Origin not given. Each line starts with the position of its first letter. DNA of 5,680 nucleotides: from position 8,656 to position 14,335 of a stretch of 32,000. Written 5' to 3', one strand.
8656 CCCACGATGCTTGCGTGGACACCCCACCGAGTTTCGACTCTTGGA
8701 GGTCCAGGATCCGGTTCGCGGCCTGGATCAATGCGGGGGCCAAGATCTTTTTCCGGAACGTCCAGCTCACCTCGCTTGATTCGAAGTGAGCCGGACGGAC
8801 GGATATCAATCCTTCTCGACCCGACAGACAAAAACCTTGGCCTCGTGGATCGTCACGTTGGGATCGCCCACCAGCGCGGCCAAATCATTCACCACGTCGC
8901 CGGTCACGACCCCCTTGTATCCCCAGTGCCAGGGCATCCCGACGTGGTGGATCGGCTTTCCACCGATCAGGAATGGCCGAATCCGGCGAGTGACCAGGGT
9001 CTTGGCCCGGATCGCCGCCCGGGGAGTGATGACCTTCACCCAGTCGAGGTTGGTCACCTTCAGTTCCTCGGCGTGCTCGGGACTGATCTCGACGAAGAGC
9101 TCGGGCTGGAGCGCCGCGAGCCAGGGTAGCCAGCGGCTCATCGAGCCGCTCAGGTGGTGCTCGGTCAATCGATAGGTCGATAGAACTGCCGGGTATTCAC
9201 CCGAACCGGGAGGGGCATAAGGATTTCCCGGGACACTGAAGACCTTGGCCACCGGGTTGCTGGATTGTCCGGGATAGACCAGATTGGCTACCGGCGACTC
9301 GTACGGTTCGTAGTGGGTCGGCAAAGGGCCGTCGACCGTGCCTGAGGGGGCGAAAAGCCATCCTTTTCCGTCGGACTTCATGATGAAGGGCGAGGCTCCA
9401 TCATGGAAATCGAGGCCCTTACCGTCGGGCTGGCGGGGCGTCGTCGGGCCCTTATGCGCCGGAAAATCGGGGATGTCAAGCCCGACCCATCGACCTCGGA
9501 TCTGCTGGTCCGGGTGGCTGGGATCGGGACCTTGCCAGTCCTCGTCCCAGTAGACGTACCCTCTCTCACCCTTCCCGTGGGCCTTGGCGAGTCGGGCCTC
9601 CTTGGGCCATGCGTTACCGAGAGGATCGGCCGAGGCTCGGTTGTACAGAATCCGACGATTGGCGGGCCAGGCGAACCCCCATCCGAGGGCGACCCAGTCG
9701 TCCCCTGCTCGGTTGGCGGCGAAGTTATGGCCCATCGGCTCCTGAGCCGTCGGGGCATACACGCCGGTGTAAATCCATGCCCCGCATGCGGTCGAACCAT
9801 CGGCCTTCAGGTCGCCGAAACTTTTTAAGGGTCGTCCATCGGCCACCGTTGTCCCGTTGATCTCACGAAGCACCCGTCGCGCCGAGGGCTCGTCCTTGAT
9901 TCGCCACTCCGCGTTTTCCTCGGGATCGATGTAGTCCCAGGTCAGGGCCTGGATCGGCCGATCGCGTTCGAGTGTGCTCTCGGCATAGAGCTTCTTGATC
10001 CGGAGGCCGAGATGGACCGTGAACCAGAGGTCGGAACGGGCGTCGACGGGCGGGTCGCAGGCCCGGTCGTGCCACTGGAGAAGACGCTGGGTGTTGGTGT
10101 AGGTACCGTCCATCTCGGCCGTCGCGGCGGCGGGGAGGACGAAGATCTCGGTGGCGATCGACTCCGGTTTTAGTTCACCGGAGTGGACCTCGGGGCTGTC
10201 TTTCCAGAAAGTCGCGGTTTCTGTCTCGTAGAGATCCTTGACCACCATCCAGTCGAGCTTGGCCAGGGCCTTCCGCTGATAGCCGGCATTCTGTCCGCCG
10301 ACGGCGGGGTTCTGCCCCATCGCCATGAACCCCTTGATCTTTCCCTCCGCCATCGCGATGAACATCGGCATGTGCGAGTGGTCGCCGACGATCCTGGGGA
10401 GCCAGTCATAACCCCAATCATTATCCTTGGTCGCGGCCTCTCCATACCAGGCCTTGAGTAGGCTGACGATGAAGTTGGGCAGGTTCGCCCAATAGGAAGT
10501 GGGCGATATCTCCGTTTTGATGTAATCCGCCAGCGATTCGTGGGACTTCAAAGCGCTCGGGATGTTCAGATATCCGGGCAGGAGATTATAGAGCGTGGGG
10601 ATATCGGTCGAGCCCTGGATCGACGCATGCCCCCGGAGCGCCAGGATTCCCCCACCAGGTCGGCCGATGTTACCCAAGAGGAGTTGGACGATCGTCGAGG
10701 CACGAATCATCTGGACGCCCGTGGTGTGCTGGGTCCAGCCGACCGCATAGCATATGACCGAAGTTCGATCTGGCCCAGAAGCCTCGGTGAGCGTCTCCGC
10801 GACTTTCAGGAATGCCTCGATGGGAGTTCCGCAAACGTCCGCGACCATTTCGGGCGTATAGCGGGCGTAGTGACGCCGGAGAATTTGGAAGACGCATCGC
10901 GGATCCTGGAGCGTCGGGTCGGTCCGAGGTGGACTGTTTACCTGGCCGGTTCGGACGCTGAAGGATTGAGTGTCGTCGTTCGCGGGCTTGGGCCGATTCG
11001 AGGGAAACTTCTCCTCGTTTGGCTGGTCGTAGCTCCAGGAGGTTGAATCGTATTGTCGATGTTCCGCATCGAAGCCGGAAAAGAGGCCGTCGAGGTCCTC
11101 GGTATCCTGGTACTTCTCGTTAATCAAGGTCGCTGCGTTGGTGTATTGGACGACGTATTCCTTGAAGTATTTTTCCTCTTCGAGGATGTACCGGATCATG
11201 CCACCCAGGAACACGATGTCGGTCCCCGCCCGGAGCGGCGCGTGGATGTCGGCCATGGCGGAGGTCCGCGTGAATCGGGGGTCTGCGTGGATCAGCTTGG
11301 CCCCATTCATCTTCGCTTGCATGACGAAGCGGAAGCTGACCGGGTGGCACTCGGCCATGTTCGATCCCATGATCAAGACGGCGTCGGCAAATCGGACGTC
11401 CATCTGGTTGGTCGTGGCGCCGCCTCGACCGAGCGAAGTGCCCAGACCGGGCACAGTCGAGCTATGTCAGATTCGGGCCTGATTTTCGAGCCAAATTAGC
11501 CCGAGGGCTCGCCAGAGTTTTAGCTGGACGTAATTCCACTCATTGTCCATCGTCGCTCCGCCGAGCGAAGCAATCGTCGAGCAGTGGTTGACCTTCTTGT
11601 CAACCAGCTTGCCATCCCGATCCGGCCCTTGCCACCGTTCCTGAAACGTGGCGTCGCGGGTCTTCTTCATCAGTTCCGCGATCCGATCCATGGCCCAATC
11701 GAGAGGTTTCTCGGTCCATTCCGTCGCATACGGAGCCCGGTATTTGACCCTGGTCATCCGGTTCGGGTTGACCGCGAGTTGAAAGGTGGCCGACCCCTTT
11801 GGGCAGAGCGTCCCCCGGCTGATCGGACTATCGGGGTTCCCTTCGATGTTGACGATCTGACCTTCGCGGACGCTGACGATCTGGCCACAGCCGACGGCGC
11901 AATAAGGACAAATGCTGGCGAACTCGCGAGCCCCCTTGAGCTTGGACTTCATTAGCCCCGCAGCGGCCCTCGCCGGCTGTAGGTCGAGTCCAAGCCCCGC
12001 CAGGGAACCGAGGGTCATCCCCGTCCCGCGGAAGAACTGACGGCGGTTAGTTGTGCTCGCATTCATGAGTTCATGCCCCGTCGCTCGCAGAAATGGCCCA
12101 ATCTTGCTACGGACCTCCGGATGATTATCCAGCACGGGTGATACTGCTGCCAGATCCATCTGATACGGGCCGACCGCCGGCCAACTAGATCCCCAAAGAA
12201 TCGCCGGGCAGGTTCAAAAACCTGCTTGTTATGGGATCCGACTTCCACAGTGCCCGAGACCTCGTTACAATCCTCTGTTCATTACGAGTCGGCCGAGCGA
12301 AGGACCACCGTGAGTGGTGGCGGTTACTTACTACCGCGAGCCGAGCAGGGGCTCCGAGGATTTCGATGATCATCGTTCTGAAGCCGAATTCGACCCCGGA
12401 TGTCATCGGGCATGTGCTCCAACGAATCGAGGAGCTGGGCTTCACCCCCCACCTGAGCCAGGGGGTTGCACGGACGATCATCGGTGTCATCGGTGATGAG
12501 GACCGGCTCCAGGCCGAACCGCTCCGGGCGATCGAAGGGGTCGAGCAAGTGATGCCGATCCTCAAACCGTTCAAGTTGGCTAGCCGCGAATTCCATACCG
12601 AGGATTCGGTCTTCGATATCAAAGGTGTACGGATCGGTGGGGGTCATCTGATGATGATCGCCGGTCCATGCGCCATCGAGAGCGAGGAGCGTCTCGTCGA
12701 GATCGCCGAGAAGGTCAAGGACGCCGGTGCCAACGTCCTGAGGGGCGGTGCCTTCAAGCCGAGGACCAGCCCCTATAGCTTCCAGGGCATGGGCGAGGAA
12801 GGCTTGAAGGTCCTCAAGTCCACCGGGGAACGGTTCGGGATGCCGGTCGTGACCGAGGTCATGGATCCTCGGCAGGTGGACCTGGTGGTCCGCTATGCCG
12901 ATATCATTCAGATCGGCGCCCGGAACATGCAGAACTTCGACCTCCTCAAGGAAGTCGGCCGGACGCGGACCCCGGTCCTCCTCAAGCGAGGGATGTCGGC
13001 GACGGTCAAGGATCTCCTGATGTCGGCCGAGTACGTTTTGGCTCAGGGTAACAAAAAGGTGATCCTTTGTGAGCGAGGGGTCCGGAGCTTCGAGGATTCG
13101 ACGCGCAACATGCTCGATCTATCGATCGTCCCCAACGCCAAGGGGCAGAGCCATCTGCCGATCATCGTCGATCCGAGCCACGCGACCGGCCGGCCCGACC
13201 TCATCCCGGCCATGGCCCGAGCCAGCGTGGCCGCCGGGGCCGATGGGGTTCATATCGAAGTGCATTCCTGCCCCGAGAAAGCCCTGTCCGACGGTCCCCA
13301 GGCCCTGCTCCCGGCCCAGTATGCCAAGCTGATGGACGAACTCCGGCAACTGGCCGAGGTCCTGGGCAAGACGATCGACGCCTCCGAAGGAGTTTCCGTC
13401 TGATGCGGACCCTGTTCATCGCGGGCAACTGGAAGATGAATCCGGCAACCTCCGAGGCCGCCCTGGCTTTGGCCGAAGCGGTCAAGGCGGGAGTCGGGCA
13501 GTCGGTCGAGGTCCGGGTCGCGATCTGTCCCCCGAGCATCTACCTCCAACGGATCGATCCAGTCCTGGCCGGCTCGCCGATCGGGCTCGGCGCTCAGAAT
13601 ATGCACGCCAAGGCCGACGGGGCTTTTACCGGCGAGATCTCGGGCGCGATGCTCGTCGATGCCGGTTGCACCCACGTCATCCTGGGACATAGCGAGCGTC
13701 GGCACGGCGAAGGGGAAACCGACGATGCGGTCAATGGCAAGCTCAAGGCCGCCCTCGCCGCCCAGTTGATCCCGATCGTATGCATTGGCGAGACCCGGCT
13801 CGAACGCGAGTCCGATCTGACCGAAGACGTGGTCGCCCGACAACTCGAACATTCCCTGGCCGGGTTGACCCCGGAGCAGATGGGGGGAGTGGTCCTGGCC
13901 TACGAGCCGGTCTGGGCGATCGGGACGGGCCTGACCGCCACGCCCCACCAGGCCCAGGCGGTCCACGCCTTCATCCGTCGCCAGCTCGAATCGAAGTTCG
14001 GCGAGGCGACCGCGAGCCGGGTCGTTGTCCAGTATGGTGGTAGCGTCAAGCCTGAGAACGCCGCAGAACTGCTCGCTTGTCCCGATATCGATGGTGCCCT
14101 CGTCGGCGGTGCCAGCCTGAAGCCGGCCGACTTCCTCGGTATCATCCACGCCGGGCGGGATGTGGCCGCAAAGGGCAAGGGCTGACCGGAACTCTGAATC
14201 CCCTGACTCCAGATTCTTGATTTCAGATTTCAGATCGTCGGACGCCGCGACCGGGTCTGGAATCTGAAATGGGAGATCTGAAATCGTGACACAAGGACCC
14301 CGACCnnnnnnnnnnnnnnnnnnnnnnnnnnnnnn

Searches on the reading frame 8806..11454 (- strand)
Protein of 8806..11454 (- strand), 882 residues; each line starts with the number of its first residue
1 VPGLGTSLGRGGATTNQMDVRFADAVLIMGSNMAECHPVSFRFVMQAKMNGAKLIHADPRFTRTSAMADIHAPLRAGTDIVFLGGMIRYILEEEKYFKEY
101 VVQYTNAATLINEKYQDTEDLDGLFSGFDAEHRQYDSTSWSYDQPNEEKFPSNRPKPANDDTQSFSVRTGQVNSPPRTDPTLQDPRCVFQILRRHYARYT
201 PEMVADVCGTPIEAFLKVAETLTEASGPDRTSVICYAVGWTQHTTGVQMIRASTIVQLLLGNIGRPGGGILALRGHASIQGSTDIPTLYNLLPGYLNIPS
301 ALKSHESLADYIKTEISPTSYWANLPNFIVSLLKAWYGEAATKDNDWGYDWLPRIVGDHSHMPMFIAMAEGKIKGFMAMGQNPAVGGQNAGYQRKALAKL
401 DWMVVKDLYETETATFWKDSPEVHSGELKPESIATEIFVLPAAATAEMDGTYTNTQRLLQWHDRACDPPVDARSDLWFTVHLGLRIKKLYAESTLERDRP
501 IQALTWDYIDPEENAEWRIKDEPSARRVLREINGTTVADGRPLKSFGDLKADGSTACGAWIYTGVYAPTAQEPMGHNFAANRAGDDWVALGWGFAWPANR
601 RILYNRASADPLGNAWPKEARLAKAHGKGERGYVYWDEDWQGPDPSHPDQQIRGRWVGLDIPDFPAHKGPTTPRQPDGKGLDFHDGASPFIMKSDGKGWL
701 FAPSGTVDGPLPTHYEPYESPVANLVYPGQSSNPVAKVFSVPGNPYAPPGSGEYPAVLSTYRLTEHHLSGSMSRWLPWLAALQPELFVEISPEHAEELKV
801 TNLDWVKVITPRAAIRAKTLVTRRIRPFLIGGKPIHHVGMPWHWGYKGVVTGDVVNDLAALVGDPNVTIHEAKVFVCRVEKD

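Call 18: search_protein_families(library=pfam, proteins=[window:8806-11454:-], max_evalue=0.001)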
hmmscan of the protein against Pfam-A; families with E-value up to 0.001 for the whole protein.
window:8806-11454:- (882 aa): 2 families
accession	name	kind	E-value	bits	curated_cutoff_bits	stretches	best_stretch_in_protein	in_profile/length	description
PF00384.28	Molybdopterin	-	2.7e-22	79.7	24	2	19-415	104-302/353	Molybdopterin oxidoreductase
PF01568.27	Molydop_binding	-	9e-12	45.4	26.8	1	758-872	3-106/110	Molydopterin dinucleotide binding domain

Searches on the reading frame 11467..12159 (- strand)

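Call 18: search_protein_families(library=pfam, proteins=[window:11467-12159:-], max_evalue=0.001)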
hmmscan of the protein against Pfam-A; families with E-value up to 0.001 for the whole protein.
window:11467-12159:- (230 aa): 1 family
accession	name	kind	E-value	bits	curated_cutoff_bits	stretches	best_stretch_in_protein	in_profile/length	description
PF04879.21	Molybdop_Fe4S4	-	2.7e-16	59.7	22.7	1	80-127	4-51/55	Molybdopterin oxidoreductase Fe4S4 domain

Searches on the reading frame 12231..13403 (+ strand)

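Call 18: search_protein_families(library=pfam, proteins=[window:12231-13403:+], max_evalue=0.001)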
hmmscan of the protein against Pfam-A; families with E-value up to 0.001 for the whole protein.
window:12231-13403:+ (390 aa): 3 families
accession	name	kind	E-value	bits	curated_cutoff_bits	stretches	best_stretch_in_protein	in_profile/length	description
PF00793.26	DAHP_synth_1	-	1.2e-81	274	25.5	1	132-374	9-264/270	DAHP synthetase I family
PF18152.6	DAHP_snth_FXD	-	5.5e-25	87.4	27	1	46-112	1-67/67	DAHP synthase ferredoxin-like domain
PF03102.20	NeuB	-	8.2e-10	39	22.1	1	187-381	53-239/241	NeuB family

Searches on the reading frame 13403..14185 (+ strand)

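Call 18: search_protein_families(library=pfam, proteins=[window:13403-14185:+], max_evalue=0.001)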
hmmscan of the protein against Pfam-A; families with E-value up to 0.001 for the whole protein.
window:13403-14185:+ (260 aa): 1 family
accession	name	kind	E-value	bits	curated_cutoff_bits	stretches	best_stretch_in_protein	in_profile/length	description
PF00121.24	TIM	-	1.7e-91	306.5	20.1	1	5-250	2-244/245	Triosephosphate isomerase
